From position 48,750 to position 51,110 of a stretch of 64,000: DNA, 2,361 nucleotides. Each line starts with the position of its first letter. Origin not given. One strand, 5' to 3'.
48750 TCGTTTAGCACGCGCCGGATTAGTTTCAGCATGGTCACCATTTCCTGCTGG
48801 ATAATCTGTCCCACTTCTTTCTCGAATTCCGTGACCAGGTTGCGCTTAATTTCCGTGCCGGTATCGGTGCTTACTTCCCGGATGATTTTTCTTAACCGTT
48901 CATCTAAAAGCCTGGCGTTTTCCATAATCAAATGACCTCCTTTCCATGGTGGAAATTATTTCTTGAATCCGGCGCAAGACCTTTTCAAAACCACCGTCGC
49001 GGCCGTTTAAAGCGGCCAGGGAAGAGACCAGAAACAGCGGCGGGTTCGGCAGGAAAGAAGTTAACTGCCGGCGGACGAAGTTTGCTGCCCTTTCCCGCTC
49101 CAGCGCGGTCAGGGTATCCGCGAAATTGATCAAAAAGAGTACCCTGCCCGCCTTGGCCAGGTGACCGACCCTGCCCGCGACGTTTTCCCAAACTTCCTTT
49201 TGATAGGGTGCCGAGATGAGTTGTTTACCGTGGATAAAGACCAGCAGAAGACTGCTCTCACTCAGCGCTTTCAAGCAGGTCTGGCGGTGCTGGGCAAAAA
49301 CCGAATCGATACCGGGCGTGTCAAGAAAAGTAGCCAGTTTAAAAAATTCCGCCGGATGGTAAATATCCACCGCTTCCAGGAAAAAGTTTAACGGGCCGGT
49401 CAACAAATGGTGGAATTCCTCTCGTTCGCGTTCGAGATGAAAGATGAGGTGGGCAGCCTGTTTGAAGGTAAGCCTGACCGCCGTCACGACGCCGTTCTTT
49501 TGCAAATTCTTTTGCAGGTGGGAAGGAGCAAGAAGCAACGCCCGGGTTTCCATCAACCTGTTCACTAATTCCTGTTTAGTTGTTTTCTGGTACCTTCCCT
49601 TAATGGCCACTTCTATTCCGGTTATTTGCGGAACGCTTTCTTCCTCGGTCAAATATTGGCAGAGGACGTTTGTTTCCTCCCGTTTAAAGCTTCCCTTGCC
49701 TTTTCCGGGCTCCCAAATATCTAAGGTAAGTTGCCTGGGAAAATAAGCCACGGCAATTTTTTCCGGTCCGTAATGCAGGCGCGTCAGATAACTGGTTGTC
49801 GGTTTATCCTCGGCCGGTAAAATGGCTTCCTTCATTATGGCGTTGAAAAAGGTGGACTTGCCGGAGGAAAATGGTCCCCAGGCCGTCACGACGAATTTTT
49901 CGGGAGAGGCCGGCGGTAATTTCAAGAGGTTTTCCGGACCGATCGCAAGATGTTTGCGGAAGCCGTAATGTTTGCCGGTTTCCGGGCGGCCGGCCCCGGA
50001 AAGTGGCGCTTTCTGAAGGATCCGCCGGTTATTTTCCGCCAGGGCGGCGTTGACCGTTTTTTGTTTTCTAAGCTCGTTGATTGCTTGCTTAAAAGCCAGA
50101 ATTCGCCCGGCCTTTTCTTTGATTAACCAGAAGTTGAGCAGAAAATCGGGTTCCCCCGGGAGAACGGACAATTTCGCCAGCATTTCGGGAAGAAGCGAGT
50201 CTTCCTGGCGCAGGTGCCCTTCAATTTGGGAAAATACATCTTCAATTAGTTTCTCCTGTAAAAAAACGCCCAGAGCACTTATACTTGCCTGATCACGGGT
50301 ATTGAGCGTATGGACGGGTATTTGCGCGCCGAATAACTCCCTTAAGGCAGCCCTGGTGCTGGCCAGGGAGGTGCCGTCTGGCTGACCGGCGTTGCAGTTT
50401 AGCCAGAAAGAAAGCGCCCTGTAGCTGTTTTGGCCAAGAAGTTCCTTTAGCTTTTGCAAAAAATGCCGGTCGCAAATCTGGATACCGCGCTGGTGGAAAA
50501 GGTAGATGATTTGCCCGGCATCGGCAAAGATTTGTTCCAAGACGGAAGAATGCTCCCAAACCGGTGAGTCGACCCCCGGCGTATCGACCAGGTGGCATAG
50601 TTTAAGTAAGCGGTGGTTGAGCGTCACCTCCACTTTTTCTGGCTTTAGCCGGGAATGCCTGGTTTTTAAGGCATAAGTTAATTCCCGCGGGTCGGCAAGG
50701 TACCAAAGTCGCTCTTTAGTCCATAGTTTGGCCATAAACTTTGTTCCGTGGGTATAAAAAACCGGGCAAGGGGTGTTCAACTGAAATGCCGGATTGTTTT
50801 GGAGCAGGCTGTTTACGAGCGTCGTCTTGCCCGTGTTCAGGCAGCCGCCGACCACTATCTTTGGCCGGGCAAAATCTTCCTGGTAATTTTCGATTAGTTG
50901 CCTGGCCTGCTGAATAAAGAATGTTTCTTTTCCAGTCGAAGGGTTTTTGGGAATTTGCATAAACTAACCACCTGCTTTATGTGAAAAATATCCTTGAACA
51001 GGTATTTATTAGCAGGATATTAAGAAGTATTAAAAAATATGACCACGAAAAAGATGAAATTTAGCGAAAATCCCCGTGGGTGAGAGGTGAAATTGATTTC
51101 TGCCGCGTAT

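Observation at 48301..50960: Four-gene operon: miniaturised double dynamin-like GTPase plus three small paralogous helical proteins, one tail-anchored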

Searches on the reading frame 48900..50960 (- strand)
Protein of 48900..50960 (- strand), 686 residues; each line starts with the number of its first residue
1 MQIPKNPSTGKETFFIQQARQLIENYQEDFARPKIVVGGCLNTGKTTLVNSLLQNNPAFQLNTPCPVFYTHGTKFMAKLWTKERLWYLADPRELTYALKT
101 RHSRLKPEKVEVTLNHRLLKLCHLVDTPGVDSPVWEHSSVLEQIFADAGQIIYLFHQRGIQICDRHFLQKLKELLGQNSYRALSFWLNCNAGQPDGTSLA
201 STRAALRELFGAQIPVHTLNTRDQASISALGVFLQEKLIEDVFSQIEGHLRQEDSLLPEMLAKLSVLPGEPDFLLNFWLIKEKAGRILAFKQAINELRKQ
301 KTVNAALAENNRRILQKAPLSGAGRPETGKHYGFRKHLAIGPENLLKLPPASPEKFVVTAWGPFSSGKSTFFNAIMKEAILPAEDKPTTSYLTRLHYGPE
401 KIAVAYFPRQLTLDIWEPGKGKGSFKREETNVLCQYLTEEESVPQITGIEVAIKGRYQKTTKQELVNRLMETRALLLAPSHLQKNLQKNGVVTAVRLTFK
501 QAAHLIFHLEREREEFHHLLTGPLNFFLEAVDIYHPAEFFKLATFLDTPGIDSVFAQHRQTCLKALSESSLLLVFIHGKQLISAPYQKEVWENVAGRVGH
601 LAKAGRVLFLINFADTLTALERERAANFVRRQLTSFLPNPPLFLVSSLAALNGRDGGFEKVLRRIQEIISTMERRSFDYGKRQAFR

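Call 3: search_protein_families(library=pfam, proteins=[window:48900-50960:-], max_evalue=1)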
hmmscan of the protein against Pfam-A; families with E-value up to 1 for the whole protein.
window:48900-50960:- (686 aa): 11 families
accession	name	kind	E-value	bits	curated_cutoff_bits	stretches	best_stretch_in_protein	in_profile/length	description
PF00350.29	Dynamin_N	-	4.4e-22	79.3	27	2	360-583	3-143/168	Dynamin family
PF01926.29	MMR_HSR1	-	4.1e-10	40.2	21.9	2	35-171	2-100/113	50S ribosome-binding GTPase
PF00735.24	Septin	-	0.02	14.6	26.2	0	35-57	7-29/280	Septin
PF03029.23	ATP_bind_1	-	0.023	14.9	27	0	362-377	3-18/240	Conserved hypothetical ATP binding protein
PF02367.23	TsaE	-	0.025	15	26.6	0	19-56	11-45/128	Threonylcarbamoyl adenosine biosynthesis protein TsaE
PF02492.25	cobW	-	0.033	14.2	20.7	1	34-56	2-25/180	CobW/HypB/UreG, nucleotide-binding domain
PF13671.12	AAA_33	-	0.11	13.2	27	0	36-65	3-32/143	AAA domain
PF13521.12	AAA_28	-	0.17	12.5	27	0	34-55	1-22/164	AAA domain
PF01712.25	dNK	-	0.2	11.8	27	0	35-80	1-46/203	Deoxynucleoside kinase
PF13555.12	AAA_29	-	0.21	11.8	27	0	361-376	28-43/61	P-loop containing region of AAA domain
PF02421.24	FeoB_N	-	0.21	11.5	27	0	34-55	2-23/156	Ferrous iron transport protein B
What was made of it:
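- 48900..50960 (-): Two-headed dynamin-like GTPase, 686 aa, a DynA-related family with truncated stalks. Pfam Dynamin_N 4.4e-22 and MMR_HSR1 4.1e-10 (call 3).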

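Call 4: search_protein_families(library=ncbifam, proteins=[window:48900-50960:-], max_evalue=1)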
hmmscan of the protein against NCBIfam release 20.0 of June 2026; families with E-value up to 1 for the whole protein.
window:48900-50960:- (686 aa): 14 families
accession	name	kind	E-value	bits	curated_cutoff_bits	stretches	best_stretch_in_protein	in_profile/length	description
NF052648.1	DynmDynABac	equivalog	2e-11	42.5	1600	2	354-392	609-647/1187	dynamin GTPase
TIGR00231.1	small_GTP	domain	6.8e-06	25.9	42.5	1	33-56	4-27/164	GTP-binding protein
TIGR03594.1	GTPase_EngA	equivalog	0.00057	19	306.7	1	30-56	173-199/432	ribosome biogenesis GTPase Der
TIGR00436.1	era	equivalog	0.00097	18.6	116.25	0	360-390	5-35/270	GTPase Era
TIGR03596.1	GTPase_YlqF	equivalog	0.0013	18.1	208.2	1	33-62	119-148/276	ribosome biogenesis GTPase YlqF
NF000908.1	PRK00089.1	equivalog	0.0025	17.1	237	0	361-389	9-37/291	GTPase Era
NF007368.0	PRK09866.1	equivalog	0.0026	16.1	1146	1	291-399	3-113/742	clamp-binding protein CrfC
TIGR03597.1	GTPase_YqeH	equivalog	0.0037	16.5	297.4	1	11-56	137-179/361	ribosome biogenesis GTPase YqeH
TIGR03598.1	GTPase_YsxC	equivalog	0.012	15.3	124.45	0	30-59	16-46/186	ribosome biogenesis GTP-binding protein YihA/YsxC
TIGR03918.1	GTP_HydF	equivalog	0.018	13.9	325.55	0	31-58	6-33/392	[FeFe] hydrogenase H-cluster maturation GTPase HydF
TIGR02788.1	VirB11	equivalog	0.025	13.6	249.95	0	32-57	144-169/308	P-type DNA transfer ATPase VirB11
NF012011.0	PRK15467.1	equivalog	0.047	13.4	258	0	194-235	104-143/159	ethanolamine utilization acetate kinase EutP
TIGR02782.1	TrbB_P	equivalog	0.048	13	304.55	1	31-55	135-159/303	P-type conjugative transfer ATPase TrbB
TIGR03156.1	GTP_HflX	equivalog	0.12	11.2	216.75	0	16-56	173-213/351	GTPase HflX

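Call 5: search_protein_families(library=padloc, proteins=[window:48900-50960:-], max_evalue=1)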
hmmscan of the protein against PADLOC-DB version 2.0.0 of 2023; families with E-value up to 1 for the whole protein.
window:48900-50960:- (686 aa): 4 families
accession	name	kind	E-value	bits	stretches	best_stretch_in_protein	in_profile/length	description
PDLC03839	LeoA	-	1.6e-12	45.3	2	544-637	106-202/559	-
PDLC01045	Csx3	-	8.6e-05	19.9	2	21-55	96-134/286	Csx3-AAA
PDLC01515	Csx3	-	0.00057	17.5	1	31-55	5-29/183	"CAS-I,CAS-III; associated"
PDLC04140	mad8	-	0.002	15.7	1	359-385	31-57/314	mads_8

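Call 6: find_homologous_proteins(query=window:48900-50960:-, max_evalue=0.001)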
Query window:48900-50960:- (686 aa): 57 proteins with E <= 0.001 among 8000 candidates.
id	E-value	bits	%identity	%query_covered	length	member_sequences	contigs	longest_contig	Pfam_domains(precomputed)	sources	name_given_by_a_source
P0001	0.0e+0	1561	100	100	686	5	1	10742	PF01926.30,PF00350.30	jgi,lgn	-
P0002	1.6e-290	983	67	98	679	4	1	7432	PF01926.30,PF00350.30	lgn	-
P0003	1.1e-286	971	66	98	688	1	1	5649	PF01926.30,PF00350.30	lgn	-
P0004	2.2e-284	963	66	98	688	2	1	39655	PF01926.30,PF00350.30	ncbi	-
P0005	1.6e-225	768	53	98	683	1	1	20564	PF01926.30,PF00350.30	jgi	-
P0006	1.1e-219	749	51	98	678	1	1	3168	PF01926.30,PF00350.30,PF00009.34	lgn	-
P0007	1.6e-210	719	52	96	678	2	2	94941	PF01926.30,PF00350.30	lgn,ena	-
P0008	1.8e-206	706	51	96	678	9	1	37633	PF01926.30,PF00350.30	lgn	-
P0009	6.7e-111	390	35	95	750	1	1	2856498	PF00735.25,PF01926.30,PF00350.30,PF00009.34,PF13555.13,PF03193.23,PF13191.13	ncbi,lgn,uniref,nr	ncbi:dynamin family protein [Desulfofundulus salinus]|uniref:Dynamin N-terminal domain-containing pr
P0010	2.4e-102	361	35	97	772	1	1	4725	PF01926.30,PF00350.30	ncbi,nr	ncbi:MAG: dynamin family protein [Firmicutes bacterium]|nr:dynamin family protein [Bacillota bacteri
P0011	3.5e-98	348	33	95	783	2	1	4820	PF01926.30,PF00350.30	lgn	-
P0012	1.4e-97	346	33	96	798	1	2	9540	PF01926.30,PF00350.30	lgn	-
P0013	6.5e-93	330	33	97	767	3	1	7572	PF01926.30,PF00350.30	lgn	-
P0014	5.2e-92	327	34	97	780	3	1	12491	PF01926.30,PF00350.30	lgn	-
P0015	1.0e-90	323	33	97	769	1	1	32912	PF01926.30,PF00350.30,PF00009.34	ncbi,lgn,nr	ncbi:MAG: dynamin family protein [Desulfotomaculaceae bacterium]|nr:dynamin family protein [Desulfot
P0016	1.4e-87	313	33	95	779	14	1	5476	PF01926.30,PF00350.30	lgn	-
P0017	2.4e-87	312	32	95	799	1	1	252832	PF01926.30,PF00350.30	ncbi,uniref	ncbi:dynamin family protein [Pelotomaculum propionicicum]|uniref:dynamin family protein n=1 Tax=Pelo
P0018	2.5e-87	312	32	94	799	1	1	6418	PF00735.25,PF01926.30,PF00350.30,PF03193.23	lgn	-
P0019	1.9e-86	309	31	97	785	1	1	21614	PF01926.30,PF00350.30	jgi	-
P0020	4.5e-86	308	34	93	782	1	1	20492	PF01926.30,PF00350.30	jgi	jgi:hypothetical protein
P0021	4.5e-86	308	32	97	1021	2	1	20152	PF01926.30,PF00350.30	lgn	-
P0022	5.4e-86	307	32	94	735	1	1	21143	PF01926.30,PF00350.30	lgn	-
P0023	1.8e-84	302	31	94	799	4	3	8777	PF01926.30,PF00350.30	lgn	-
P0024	2.5e-84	302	31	94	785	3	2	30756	PF01926.30,PF00350.30,PF02421.25,PF00009.34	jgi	-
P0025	1.5e-83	299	30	94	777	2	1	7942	PF01926.30,PF00350.30,PF03193.23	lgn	-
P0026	2.2e-83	299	31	97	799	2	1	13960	PF01926.30,PF00350.30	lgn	-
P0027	9.0e-83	297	32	93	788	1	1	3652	PF01926.30,PF00350.30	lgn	-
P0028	1.7e-82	296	32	95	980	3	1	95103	PF00735.25,PF01926.30,PF00350.30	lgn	-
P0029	1.8e-82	296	31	95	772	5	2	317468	PF01926.30,PF00350.30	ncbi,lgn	-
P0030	1.5e-81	293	31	97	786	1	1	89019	PF01926.30,PF00350.30,PF00009.34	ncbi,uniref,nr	ncbi:dynamin family protein [Pelotomaculum isophthalicicum JI]|uniref:Dynamin family protein n=1 Tax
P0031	1.6e-81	293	31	94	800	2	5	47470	PF01926.30,PF00350.30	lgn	-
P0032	1.8e-81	293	31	93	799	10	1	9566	PF00735.25,PF01926.30,PF00350.30,PF03193.23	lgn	-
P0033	4.7e-81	291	30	94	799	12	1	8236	PF01926.30,PF00350.30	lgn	-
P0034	5.3e-81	291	31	93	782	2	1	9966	PF01926.30,PF00350.30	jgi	-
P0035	1.5e-80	289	32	95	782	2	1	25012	PF01926.30,PF00350.30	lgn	-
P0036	6.0e-80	287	30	96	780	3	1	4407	PF02263.26,PF01926.30,PF00350.30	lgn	-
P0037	8.9e-80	287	31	94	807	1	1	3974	PF01926.30,PF00350.30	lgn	-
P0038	1.4e-79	286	32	95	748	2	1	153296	PF00735.25,PF01926.30,PF09439.17,PF00350.30,PF00009.34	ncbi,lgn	ncbi:MAG: dynamin family protein [Bacillota bacterium]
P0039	1.7e-79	286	32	94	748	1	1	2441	PF01926.30,PF00350.30,PF00009.34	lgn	-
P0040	1.8e-79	286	30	95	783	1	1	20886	PF01926.30,PF00350.30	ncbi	-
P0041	4.4e-79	285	32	94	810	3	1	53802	PF01926.30,PF00350.30,PF25683.2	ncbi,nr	ncbi:MAG: dynamin family protein [Desulfotomaculaceae bacterium]|nr:dynamin family protein [Desulfot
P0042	5.7e-78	281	30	95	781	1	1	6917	PF01926.30,PF00350.30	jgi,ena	-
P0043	8.9e-78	280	33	94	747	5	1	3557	PF00735.25,PF01926.30,PF00350.30,PF00009.34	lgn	-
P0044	1.2e-77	280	32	93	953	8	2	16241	PF01926.30,PF00350.30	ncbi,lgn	-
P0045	1.3e-77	280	30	95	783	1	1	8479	PF01926.30,PF00350.30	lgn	-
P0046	2.2e-77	279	31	95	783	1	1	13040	PF01926.30,PF00350.30,PF03193.23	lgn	-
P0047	1.0e-75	273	31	97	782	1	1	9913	PF01926.30,PF00350.30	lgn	-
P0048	1.2e-75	273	30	96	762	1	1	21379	PF00735.25,PF01926.30,PF09439.17,PF00350.30,PF00009.34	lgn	-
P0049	1.3e-75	273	31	96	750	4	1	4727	PF00735.25,PF01926.30,PF00350.30,PF00009.34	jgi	-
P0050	4.3e-75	271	31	94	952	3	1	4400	PF01926.30,PF00350.30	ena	-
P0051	2.5e-74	269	31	94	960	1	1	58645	PF01926.30,PF00350.30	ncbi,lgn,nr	ncbi:MAG: dynamin family protein [Clostridiales bacterium]|nr:dynamin family protein [Clostridiales 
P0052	2.3e-73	266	30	94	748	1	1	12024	PF00735.25,PF01926.30,PF09439.17,PF00350.30,PF00009.34,PF03193.23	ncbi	ncbi:MAG: dynamin family protein [Bacillota bacterium]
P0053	4.2e-68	248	29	98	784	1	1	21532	PF01926.30,PF00350.30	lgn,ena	-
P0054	6.8e-58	215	38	46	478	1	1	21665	PF00350.30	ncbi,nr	ncbi:MAG: dynamin family protein [Thermoanaerobacteraceae bacterium]|nr:dynamin family protein [Ther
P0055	1.8e-52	197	30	70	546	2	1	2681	PF01926.30,PF00350.30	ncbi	ncbi:MAG: dynamin family protein, partial [Desulfotomaculaceae bacterium]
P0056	5.6e-14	69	25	44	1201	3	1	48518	PF01926.30,PF00350.30,PF00009.34,PF03193.23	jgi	jgi:predicted GTPase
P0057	4.3e-8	50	27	17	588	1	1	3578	PF01926.30,PF00350.30,PF00009.34,PF04548.23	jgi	jgi:small GTP-binding protein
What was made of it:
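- The family was found in only some Desulfotomaculia (57 clusters, call 6), whereas core sporulation genes are universal.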

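Call 8: find_encoding_contigs(protein=P0001, flank=6000, max_places=3)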
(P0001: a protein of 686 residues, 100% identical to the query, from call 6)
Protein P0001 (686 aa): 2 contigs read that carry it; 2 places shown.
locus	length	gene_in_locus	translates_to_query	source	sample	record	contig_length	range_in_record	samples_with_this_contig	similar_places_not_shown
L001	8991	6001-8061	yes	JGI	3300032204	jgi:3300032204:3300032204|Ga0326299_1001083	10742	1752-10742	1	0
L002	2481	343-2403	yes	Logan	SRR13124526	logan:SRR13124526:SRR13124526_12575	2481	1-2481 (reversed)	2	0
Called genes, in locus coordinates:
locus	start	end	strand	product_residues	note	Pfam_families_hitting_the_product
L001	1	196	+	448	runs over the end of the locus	PF00206:Lyase_1, PF10397:ADSL_C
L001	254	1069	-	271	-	PF01548:DEDD_Tnp_IS110, PF02371:Transposase_20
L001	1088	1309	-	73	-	PF01548:DEDD_Tnp_IS110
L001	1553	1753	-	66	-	-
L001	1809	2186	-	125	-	-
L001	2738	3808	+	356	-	PF01548:DEDD_Tnp_IS110, PF02371:Transposase_20 (weak)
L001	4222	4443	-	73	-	-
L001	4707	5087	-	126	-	PF02082:Rrf2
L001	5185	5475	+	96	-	-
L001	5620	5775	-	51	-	-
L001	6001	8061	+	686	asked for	PF01926:MMR_HSR1 (faint), PF00350:Dynamin_N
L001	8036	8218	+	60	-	-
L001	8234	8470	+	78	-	-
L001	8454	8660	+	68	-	-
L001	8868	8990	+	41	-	?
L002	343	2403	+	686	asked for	PF01926:MMR_HSR1 (faint), PF00350:Dynamin_N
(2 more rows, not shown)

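Call 9: find_encoding_contigs(protein=P0004, flank=6000, max_places=3)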
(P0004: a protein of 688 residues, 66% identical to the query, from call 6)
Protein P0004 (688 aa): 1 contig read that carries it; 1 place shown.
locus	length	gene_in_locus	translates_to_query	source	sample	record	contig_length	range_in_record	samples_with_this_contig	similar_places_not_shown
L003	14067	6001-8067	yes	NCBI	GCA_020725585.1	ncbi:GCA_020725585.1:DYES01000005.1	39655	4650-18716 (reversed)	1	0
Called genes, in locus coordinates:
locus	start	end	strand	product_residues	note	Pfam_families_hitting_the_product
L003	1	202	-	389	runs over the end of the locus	PF00082:Peptidase_S8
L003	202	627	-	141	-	-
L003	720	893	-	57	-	-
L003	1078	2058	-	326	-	PF03308:MeaB, PF00009:GTP_EFTU (faint), PF02492:cobW (faint)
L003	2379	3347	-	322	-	PF00890:FAD_binding_2 (faint), PF01134:GIDA (faint), PF01266:DAO (faint), PF07992:Pyr_redox_2, PF12831:FAD_oxidored (weak), PF13450:NAD_binding_8 (weak), PF13738:Pyr_redox_3, PF00070:Pyr_redox, +1 more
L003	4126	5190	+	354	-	PF27233:MJ0711_N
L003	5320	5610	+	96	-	-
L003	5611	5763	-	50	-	-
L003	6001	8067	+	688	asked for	PF00350:Dynamin_N (weak), PF01926:MMR_HSR1 (faint), PF00350:Dynamin_N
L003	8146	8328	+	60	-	-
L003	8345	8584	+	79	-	-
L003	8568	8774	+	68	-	-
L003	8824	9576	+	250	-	-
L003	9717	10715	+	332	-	PF01384:PHO4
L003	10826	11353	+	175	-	PF07486:Hydrolase_2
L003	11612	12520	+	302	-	PF03446:NAD_binding_2, PF03807:F420_oxidored (weak), PF00393:6PGD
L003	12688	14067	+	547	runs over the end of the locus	PF00479:G6PD_N, PF02781:G6PD_C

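Call 10: find_encoding_contigs(protein=P0009, flank=6000, max_places=3)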
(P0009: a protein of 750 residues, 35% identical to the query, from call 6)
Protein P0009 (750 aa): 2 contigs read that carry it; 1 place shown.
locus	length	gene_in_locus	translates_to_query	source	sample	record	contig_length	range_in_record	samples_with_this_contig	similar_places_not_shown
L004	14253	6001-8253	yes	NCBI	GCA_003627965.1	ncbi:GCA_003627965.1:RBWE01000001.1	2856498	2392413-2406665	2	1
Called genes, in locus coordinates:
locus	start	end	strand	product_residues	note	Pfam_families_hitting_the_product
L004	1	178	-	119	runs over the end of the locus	PF00453:Ribosomal_L20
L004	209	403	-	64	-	PF01632:Ribosomal_L35p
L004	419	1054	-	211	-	PF05198:IF3_N, PF00707:IF3_C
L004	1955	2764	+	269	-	PF02596:DUF169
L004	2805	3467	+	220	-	PF10294:Methyltransf_16, PF13489:Methyltransf_23 (faint), PF13649:Methyltransf_25 (weak), PF13847:Methyltransf_31 (weak)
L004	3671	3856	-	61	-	-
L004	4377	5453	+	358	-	PF27233:MJ0711_N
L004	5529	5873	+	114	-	-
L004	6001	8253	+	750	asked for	PF00009:GTP_EFTU (faint), PF00350:Dynamin_N, PF00735:Septin (faint), PF01926:MMR_HSR1 (faint), PF03193:RsgA_GTPase (faint), PF13191:AAA_16 (faint), PF13555:AAA_29 (faint), PF00350:Dynamin_N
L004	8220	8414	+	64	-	-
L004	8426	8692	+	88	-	-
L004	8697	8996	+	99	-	PF03148:Tektin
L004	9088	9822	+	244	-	-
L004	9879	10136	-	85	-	PF21699:TM1266-like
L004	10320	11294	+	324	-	PF01384:PHO4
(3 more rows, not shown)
